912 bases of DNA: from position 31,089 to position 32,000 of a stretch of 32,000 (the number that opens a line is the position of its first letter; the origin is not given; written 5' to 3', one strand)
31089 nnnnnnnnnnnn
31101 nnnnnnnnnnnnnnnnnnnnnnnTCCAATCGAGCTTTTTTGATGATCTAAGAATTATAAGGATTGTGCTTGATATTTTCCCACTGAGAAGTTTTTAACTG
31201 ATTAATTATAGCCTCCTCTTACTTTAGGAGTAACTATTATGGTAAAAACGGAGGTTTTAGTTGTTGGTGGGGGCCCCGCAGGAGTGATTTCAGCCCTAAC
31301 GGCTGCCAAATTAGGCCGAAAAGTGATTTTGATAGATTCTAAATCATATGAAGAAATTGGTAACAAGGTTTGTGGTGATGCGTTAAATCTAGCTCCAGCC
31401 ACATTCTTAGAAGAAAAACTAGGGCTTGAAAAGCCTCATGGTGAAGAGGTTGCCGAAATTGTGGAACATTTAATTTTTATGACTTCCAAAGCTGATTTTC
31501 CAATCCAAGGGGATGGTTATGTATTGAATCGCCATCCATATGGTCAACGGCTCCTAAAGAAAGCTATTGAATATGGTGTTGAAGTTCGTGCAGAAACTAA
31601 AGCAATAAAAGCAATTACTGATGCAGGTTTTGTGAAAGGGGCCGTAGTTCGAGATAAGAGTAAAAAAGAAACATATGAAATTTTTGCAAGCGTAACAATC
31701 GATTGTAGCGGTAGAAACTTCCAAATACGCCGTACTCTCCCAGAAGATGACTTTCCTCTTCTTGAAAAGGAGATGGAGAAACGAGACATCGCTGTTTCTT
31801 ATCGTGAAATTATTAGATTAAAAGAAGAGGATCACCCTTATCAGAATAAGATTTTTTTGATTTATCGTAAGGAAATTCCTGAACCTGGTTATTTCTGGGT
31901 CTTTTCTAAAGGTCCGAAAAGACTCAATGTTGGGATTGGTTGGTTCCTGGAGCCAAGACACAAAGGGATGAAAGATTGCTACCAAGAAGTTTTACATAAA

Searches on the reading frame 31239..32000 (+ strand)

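Call 16: search_protein_families(library=pfam, proteins=[window:31239-32000:+], max_evalue=0.01)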
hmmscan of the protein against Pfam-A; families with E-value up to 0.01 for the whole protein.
window:31239-32000:+ (254 aa): 12 families
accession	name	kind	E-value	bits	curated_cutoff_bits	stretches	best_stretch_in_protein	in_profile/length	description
PF12831.13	FAD_oxidored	-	2.2e-13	50.7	27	1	5-158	1-145/416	FAD dependent oxidoreductase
PF00890.30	FAD_binding_2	-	2.4e-10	40.6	20.4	1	6-37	2-33/414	FAD binding domain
PF01494.25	FAD_binding_3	-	1.6e-09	37.9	22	1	3-182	1-181/349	FAD binding domain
PF01134.28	GIDA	-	1.7e-07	31.1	22.1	1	6-52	2-47/391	Glucose inhibited division protein A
PF01266.30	DAO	-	2e-07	31.3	27.9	1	6-35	2-31/353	FAD dependent oxidoreductase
PF04820.20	Trp_halogenase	-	7.6e-07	28.8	21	0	93-160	152-214/458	Tryptophan halogenase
PF22578.2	GGR_cat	-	2e-06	28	27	1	183-251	1-67/88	Geranylgeranyl reductase catalytic domain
PF03486.20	HI0933_like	-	2e-06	27.9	50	1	5-44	2-39/244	HI0933-like protein Rossmann domain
PF07992.20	Pyr_redox_2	-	5e-06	26.6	26.1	1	5-134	2-87/291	Pyridine nucleotide-disulphide oxidoreductase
PF00070.33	Pyr_redox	-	0.0011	19.9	22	0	6-36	2-32/82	Pyridine nucleotide-disulphide oxidoreductase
PF01262.27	AlaDh_PNT_C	-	0.0014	18.5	23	1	4-36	29-61/214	Alanine dehydrogenase/PNT, C-terminal domain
PF13450.12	NAD_binding_8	-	0.0045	17.7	21.9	0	8-35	1-28/68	NAD(P)-binding Rossmann-like domain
